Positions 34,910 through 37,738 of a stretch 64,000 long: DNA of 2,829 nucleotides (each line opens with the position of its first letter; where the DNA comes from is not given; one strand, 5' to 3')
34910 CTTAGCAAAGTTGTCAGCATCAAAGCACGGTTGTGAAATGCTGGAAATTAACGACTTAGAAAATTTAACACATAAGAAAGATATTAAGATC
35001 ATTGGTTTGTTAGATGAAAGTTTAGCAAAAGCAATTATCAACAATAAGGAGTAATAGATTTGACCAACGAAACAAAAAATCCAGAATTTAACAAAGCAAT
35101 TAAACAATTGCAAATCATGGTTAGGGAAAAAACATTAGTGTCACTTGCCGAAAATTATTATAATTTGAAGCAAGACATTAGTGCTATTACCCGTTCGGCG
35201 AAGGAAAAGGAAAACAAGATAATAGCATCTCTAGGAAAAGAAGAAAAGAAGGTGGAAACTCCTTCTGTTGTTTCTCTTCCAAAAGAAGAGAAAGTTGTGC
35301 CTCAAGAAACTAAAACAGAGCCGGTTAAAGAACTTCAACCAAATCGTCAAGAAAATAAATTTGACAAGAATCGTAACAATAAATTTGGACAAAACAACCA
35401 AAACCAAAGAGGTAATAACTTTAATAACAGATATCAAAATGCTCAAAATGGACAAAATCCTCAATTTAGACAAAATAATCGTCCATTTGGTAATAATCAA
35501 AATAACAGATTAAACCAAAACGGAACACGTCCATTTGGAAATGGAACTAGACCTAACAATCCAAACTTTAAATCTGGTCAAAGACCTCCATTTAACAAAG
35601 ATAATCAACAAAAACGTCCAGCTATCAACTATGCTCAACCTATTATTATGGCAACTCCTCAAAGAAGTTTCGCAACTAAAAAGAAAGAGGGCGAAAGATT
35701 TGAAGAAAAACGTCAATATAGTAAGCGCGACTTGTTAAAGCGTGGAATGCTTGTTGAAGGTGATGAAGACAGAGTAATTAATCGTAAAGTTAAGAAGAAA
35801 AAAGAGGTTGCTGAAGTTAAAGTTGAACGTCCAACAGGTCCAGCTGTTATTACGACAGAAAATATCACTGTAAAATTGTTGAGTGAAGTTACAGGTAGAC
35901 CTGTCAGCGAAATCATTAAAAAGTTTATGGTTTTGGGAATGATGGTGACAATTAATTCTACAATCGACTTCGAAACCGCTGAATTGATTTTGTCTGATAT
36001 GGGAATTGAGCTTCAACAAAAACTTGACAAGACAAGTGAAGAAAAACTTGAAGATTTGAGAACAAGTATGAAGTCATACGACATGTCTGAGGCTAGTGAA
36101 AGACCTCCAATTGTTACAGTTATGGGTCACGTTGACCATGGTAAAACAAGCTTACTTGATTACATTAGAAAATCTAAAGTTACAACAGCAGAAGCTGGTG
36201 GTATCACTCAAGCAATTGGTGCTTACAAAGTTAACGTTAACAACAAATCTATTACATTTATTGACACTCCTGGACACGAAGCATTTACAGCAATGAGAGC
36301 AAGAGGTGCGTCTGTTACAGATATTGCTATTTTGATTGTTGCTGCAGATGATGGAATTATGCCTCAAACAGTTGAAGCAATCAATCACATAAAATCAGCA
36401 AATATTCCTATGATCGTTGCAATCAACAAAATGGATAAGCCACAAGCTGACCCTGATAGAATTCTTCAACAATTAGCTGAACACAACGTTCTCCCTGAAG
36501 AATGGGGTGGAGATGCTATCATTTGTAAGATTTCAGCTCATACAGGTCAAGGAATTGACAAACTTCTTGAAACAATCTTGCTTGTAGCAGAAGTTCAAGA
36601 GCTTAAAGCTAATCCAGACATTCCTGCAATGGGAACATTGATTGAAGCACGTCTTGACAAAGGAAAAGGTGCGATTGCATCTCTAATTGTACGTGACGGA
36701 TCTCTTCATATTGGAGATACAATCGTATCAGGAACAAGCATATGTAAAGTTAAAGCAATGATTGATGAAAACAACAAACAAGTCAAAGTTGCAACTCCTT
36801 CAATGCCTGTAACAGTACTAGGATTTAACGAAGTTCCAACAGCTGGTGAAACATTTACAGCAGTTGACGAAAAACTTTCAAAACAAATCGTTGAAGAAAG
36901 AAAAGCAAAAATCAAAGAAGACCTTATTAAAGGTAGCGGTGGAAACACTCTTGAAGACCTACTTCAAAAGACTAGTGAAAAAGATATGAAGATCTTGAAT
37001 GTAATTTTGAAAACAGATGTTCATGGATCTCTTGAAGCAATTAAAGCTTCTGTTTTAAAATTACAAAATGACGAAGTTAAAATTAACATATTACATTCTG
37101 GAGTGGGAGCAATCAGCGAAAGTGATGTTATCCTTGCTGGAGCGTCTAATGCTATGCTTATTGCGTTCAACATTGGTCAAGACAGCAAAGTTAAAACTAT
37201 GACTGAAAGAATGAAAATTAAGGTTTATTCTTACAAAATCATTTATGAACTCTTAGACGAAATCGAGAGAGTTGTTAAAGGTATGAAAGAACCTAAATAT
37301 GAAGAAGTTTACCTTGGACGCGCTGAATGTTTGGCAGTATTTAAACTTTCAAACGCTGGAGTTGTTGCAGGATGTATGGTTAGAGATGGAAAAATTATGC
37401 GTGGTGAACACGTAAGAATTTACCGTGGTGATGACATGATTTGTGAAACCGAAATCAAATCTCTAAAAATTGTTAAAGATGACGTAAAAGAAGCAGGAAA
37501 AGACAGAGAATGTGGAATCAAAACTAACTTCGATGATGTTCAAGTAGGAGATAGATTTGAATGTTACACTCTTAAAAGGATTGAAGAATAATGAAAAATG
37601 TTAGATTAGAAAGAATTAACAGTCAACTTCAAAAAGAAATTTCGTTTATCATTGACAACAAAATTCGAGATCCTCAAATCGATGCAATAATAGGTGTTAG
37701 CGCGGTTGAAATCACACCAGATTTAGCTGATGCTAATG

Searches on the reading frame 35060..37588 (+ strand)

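Call 55: search_protein_families(library=ncbifam, proteins=[window:35060-37588:+], max_evalue=1e-20)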
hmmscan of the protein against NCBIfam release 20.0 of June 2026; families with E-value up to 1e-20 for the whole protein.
window:35060-37588:+ (843 aa): 7 families
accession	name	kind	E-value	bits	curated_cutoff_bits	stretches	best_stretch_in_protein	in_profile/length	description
TIGR00487.1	IF-2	equivalog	7.9e-219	728.2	424.4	1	263-842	6-583/587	translation initiation factor IF-2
NF003078.0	PRK04004.1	equivalog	1e-62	212.6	468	1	343-460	5-140/598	translation initiation factor IF-2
TIGR00491.2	aIF-2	equivalog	1.2e-54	185.8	554.75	1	348-460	3-133/591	translation initiation factor IF-2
NF011418.0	PRK14845.1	equivalog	2.4e-44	151.4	756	1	363-460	475-590/1049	translation initiation factor IF-2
TIGR00231.1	small_GTP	domain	5.8e-34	117.2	42.5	1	351-506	5-162/164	GTP-binding protein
TIGR00475.1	selB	equivalog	1.1e-30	106.9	242.25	1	351-578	2-233/581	selenocysteine-specific translation elongation factor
TIGR01393.1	lepA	equivalog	5.2e-22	77.9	533.9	0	389-557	62-224/595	translation elongation factor 4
